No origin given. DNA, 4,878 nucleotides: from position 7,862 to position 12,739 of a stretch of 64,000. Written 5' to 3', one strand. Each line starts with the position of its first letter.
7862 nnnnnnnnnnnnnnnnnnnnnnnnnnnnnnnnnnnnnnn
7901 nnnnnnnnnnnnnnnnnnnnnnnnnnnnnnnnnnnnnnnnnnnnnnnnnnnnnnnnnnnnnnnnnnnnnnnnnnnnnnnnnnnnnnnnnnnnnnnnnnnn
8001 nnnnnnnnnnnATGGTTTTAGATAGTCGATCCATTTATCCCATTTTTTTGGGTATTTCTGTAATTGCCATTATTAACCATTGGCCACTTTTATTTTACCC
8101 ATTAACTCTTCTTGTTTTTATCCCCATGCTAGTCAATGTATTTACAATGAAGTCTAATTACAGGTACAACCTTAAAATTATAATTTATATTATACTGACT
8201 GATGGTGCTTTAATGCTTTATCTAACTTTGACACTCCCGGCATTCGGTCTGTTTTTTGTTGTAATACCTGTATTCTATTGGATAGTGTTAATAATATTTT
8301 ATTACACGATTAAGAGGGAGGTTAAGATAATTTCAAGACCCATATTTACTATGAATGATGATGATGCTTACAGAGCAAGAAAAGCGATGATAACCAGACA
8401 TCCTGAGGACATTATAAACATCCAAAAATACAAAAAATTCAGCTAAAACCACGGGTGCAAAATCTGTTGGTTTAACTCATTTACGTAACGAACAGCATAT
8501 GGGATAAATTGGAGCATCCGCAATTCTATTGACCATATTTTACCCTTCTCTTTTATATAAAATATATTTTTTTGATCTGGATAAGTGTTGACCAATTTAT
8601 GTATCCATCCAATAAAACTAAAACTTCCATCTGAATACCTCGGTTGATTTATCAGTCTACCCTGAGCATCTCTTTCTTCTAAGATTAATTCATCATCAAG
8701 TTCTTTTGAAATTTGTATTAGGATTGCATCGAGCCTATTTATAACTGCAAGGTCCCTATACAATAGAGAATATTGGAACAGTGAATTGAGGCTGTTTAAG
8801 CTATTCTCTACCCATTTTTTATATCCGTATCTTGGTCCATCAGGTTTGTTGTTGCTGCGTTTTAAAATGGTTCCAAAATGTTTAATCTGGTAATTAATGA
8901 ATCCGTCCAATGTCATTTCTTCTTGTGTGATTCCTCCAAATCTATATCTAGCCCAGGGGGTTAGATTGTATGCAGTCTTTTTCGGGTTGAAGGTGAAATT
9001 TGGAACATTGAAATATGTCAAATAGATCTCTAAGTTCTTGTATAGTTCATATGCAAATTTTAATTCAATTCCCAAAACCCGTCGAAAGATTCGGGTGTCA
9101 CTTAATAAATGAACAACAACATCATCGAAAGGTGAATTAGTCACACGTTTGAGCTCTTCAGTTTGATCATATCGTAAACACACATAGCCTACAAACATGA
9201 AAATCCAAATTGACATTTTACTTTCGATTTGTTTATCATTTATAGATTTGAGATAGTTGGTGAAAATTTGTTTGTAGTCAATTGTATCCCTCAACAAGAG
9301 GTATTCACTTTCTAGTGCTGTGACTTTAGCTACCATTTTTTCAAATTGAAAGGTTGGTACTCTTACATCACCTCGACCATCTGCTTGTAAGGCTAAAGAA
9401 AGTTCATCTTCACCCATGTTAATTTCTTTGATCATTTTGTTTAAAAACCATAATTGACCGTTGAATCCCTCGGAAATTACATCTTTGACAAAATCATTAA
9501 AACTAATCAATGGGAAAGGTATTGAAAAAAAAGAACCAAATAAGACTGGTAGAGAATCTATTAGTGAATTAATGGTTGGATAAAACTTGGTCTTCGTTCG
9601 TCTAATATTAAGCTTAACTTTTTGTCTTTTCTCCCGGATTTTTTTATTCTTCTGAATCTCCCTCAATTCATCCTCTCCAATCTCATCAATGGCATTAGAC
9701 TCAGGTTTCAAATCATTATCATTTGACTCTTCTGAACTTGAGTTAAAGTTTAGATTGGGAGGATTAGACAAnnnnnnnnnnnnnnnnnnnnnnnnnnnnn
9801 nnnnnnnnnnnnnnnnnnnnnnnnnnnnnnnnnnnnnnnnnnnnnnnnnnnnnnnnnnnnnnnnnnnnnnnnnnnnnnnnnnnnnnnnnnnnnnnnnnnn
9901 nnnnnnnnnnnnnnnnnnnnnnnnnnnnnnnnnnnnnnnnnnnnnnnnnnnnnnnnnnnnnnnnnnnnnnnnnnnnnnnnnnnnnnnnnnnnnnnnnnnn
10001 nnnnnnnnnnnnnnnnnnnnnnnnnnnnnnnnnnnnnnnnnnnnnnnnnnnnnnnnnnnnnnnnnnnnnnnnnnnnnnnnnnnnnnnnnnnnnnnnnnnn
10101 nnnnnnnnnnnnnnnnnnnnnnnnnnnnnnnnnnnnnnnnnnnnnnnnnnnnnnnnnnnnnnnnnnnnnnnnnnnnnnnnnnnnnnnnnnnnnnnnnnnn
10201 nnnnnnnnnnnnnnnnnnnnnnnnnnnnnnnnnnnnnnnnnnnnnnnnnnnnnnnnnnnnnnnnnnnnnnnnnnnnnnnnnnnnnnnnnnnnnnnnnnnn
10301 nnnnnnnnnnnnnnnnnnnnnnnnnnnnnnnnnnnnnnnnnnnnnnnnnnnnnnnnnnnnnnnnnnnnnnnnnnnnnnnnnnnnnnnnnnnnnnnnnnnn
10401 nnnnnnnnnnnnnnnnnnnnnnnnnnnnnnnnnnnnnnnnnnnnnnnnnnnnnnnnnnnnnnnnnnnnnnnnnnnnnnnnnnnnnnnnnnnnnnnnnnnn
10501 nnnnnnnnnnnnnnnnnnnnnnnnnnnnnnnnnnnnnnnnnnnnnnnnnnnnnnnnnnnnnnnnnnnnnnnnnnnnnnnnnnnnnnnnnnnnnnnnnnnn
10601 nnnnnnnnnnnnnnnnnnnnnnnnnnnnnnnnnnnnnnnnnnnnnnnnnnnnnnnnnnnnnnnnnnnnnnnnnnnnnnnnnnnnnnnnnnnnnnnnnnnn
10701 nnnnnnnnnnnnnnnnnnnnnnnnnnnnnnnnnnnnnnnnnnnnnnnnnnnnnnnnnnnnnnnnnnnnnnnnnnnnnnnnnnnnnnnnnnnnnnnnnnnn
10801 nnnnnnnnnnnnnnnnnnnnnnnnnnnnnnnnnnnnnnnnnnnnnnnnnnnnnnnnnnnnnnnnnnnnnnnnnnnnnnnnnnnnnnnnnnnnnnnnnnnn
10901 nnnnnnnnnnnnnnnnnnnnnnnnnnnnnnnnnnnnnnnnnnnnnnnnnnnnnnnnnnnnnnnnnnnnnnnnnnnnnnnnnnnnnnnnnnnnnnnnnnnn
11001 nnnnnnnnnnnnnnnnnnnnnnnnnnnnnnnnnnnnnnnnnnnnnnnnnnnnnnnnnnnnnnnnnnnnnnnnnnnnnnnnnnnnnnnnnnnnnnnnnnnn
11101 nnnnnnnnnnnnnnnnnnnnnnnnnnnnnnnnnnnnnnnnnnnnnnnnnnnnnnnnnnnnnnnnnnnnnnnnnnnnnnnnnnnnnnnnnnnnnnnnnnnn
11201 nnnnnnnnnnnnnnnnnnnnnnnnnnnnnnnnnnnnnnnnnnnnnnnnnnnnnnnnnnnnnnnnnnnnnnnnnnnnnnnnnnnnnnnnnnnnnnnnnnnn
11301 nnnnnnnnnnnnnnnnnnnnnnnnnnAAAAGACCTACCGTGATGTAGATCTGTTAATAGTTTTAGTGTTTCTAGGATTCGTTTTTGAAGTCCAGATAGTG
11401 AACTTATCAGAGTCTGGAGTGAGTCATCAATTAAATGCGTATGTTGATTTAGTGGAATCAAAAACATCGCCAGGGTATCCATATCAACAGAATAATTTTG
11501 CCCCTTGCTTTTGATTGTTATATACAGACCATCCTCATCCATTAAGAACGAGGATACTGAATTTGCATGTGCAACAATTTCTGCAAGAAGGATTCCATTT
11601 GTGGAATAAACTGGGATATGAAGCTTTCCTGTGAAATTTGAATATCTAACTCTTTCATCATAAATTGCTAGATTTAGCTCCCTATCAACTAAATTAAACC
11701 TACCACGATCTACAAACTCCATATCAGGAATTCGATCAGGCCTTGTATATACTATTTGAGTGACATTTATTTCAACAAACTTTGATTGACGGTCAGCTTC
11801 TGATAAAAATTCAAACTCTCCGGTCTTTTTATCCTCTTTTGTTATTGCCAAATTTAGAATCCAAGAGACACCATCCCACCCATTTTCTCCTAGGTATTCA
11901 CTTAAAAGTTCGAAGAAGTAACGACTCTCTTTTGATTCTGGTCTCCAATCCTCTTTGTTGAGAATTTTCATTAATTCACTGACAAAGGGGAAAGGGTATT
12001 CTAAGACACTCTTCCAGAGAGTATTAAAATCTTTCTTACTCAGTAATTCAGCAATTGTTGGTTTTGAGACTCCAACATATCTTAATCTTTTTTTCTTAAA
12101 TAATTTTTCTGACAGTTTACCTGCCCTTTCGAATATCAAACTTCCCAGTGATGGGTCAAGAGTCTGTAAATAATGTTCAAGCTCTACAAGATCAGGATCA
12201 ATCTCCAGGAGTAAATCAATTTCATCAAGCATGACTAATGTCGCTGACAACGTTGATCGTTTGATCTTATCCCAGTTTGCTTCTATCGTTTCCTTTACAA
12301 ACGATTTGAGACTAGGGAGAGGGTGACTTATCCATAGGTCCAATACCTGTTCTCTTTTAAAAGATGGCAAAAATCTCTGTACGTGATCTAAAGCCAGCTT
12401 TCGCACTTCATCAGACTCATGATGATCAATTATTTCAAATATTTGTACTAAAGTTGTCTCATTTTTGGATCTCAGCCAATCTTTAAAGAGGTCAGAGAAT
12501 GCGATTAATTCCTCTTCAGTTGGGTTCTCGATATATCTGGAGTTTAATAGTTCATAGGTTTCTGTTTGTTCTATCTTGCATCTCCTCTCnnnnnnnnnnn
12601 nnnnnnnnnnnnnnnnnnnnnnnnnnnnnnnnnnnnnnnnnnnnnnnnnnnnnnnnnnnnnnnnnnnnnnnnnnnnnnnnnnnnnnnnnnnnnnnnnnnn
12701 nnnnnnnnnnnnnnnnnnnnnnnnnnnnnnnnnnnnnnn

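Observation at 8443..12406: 874-aa protein with a central Hsp70/actin-fold ATPase domain plus 442-aa partner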

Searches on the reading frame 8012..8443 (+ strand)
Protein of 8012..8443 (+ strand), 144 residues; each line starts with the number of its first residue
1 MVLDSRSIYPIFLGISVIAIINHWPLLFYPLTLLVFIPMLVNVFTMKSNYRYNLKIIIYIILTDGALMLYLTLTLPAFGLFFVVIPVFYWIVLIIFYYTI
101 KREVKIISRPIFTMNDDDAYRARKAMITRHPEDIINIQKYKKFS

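Call 48: search_protein_families(library=pfam, proteins=[window:8012-8443:+], max_evalue=10)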
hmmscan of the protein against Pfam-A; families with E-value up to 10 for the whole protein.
seq(144 aa): 2 families
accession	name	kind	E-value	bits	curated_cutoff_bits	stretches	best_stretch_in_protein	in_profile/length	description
PF17988.6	VEGFR-2_TMD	-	0.046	13.6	25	1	82-102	13-33/35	VEGFR-2 Transmembrane domain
PF19529.4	DUF6057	-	0.5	9.6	29.8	1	20-92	91-162/569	Family of unknown function (DUF6057)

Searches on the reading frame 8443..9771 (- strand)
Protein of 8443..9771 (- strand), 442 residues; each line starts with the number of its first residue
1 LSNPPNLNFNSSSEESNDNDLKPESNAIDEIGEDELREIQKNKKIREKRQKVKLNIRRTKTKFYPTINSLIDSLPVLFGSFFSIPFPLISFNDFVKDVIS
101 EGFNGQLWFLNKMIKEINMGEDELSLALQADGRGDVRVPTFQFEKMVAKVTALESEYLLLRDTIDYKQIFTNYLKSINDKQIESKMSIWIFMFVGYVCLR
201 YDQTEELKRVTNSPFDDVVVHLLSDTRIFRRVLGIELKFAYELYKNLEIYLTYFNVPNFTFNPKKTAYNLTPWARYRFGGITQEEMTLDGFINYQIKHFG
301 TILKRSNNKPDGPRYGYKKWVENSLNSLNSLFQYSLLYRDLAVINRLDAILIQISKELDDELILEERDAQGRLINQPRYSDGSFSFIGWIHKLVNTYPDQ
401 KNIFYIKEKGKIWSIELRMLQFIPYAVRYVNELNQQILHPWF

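Call 5: search_protein_families(library=pfam, proteins=[window:8443-9771:-], max_evalue=1)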
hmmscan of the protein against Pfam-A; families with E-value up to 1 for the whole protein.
window:8443-9771:- (442 aa): 1 family
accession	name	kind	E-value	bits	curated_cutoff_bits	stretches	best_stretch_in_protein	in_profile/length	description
PF10171.14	Tim29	-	0.1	12.6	25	0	163-200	22-59/169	Translocase of the Inner Mitochondrial membrane 29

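Call 6: search_protein_families(library=ncbifam, proteins=[window:8443-9771:-], max_evalue=1)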
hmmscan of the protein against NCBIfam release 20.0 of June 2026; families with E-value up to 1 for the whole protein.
window:8443-9771:- (442 aa): 0 families

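Call 7: search_protein_families(library=padloc, proteins=[window:8443-9771:-], max_evalue=1)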
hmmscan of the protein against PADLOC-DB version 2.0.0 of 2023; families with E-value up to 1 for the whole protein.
window:8443-9771:- (442 aa): 0 families

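Call 13: find_homologous_proteins(query=window:8443-9771:-)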
Query window:8443-9771:- (442 aa): 2 proteins with E <= 0.001 among 5045 candidates.
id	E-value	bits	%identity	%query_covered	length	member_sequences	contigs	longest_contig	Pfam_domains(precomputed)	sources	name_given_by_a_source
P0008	2.2e-295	997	100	100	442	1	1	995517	-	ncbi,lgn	-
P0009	2.2e-32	131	28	97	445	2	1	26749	-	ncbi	-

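Call 44: find_encoding_contigs(protein=P0009, flank=10000, max_places=3)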
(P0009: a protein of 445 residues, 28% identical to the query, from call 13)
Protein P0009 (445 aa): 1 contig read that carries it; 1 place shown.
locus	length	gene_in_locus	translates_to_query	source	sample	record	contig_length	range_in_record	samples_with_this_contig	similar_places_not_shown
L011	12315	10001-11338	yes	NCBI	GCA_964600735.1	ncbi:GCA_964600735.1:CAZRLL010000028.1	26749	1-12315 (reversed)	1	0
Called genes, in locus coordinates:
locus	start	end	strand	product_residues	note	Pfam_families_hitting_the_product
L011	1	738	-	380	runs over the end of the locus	PF26685:DUF8230_C (weak), PF13378:MR_MLE_C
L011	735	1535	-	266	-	-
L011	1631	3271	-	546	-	-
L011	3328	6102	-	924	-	PF00270:DEAD (faint), PF13086:AAA_11, PF13245:AAA_19, PF13604:AAA_30, PF01443:Viral_helicase1 (faint), PF13086:AAA_11, PF13087:AAA_12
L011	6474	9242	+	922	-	-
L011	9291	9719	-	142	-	-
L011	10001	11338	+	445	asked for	-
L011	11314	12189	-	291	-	PF01149:Fapy_DNA_glyco, PF06831:H2TH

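Call 48: search_protein_families(library=pfam, proteins=[P0009], max_evalue=10)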
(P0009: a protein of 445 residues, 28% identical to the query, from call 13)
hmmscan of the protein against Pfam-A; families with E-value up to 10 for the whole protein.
P0009 (445 aa): 1 family
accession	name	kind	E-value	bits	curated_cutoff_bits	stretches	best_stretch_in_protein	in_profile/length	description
PF11640.13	TAN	-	0.019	15.6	27.1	1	105-175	20-79/150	Telomere-length maintenance and DNA damage repair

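Call 50: search_solved_structures(query=A3, max_evalue=10)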
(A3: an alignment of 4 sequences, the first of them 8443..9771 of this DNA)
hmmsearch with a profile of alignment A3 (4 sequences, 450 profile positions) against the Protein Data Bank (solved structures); distinct sequences matched with E-value up to 10: 2.
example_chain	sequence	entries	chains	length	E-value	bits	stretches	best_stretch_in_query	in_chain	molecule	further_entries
5odw_C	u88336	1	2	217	1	11.4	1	19-144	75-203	Pyocin-S2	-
9ubw_A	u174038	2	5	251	2.1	10.4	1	193-272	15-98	Cation channel sperm-associated protein 1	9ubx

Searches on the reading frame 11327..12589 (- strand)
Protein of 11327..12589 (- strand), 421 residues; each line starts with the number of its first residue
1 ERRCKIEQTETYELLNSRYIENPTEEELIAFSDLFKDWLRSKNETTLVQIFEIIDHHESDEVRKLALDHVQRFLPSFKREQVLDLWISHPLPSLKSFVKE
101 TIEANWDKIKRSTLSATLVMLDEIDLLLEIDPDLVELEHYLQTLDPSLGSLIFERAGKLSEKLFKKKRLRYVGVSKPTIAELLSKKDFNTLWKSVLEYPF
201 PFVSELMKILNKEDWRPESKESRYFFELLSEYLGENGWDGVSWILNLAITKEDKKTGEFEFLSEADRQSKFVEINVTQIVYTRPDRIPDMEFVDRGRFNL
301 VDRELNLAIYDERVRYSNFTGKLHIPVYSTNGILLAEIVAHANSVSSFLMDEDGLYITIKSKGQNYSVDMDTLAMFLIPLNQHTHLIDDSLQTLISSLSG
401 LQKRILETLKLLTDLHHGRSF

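Call 62: predict_structure(alignment_id=A4)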
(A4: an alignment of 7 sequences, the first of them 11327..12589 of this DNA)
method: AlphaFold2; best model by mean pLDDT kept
length: 421 residues; sequences in the alignment: 7
mean_pLDDT: 67.7   pTM: 0.46
mean pLDDT of the five models: 67.7, 67.2, 66.0, 60.8, 60.0
residues with pLDDT >= 90: 2; 70-90: 215; 50-70: 138; < 50: 66
segments of 3 or more residues with pLDDT < 50: 1-6, 145-149, 165-176, 278-299, 379-390, 418-421
pLDDT, mean of each block of 10 residues (from residue 1): 44 59 80 84 72 73 84 77 77 79 86 88 85 78 53 62 44 42 69 65 69 83 78 66 72 80 72 64 28 33 61 68 74 72 83 75 82 61 43 64 66 52 38
secondary structure, 60 per line:
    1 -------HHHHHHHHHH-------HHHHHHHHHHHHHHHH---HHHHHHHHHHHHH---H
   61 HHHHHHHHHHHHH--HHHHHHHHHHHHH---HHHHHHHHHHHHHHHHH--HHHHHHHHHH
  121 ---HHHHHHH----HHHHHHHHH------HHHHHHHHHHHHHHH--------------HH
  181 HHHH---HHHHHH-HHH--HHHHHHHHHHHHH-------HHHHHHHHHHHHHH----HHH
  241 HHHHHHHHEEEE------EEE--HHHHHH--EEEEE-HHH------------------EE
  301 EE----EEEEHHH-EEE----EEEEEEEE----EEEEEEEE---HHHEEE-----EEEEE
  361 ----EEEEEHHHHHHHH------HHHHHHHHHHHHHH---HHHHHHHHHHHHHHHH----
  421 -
elements in order: H8-17 H25-40 H44-56 H60-73 H76-88 H92-108 H111-120 H124-130 H135-143 H150-164 H179-184 H188-193 H200-212 H220-233 H238-248 E249-252 E259-261 H264-269 E272-276 E299-302 E307-310 E315-317 E322-329 E334-341 E348-350 E356-360 E365-369 H370-377 H384-397 H401-416

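Call 64: fold_search(model_id=the predicted structure, library=pdb)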
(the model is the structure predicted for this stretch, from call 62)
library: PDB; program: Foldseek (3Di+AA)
matches with E <= 10: 483; with E <= 0.001: 0
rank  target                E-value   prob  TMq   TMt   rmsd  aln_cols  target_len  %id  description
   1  9ce3_B                4.4e-01  0.23  0.19  0.08  16.3       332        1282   10  Structure of the TSC:WIPI3 lysosomal recruitment complex (released 2024-12-04)
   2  7big_A                4.8e-01  0.63  0.10  0.14   9.2        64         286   19  Crystal structure of v13WRAP-T, a 7-bladed designer protein (released 2021-09-22)
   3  8eoj_B                5.3e-01  0.09  0.15  0.10  17.7       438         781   11  Microsomal triglyceride transfer protein (released 2023-05-03)
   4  6r5x_B                5.9e-01  0.57  0.10  0.43   9.0        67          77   19  8-bladed beta-propeller formed by four 2-bladed fragments (released 2019-11-13)
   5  8t4y_A                6.1e-01  0.04  0.10  0.09  29.8       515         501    7  Human HCN1 F186C S264C C309A bound to cAMP, reconstituted in LMNG + SPL (released 2024-06-19)
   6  6qp8_A                6.8e-01  0.41  0.10  0.07   5.8        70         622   11  Drosophila Semaphorin 2b (released 2019-08-21)
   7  9g6k_L4               6.8e-01  0.18  0.21  0.21  20.6       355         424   12  LSU structure derived from the LSU sample of the mitoribosome from T. gondii. (released 2024-12-11)
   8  4wzs_C                6.8e-01  0.18  0.18  0.12  17.5       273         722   11  Crystal structure of the Mot1 N-terminal domain in complex with TBP and NC2 bound to a promoter DNA fragment (released 2015-08-26)
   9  7uxc_A                6.8e-01  0.12  0.21  0.06  21.5       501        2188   10  cryo-EM structure of the mTORC1-TFEB-Rag-Ragulator complex with symmetry expansion (released 2022-11-30)
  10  6rte_A                7.4e-01  0.41  0.13  0.12  13.9       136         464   14  Dihydro-heme d1 dehydrogenase NirN in complex with DHE (released 2019-06-19)
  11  4bwr                  8.2e-01  0.16  0.15  0.14  13.5       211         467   13  Crystal structure of c5321: a protective antigen present in uropathogenic Escherichia coli strains displaying an SLR fol (released 2013-07-24)
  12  4ph4                  8.6e-01  0.11  0.19  0.16  17.6       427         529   11  The crystal structure of Human VPS34 in complex with PIK-III (released 2014-10-29)
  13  6r5y_B                9.0e-01  0.44  0.10  0.24   9.0        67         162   19  8-bladed beta-propeller formed by two 4-bladed fragments (released 2019-11-13)
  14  6qp7_B                9.0e-01  0.41  0.11  0.08   4.9        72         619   14  Drosophila Semaphorin 2a (released 2019-08-21)
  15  4nee_B                9.0e-01  0.14  0.15  0.16  16.1       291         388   15  crystal structure of AP-2 alpha/simga2 complex bound to HIV-1 Nef (released 2014-01-29)
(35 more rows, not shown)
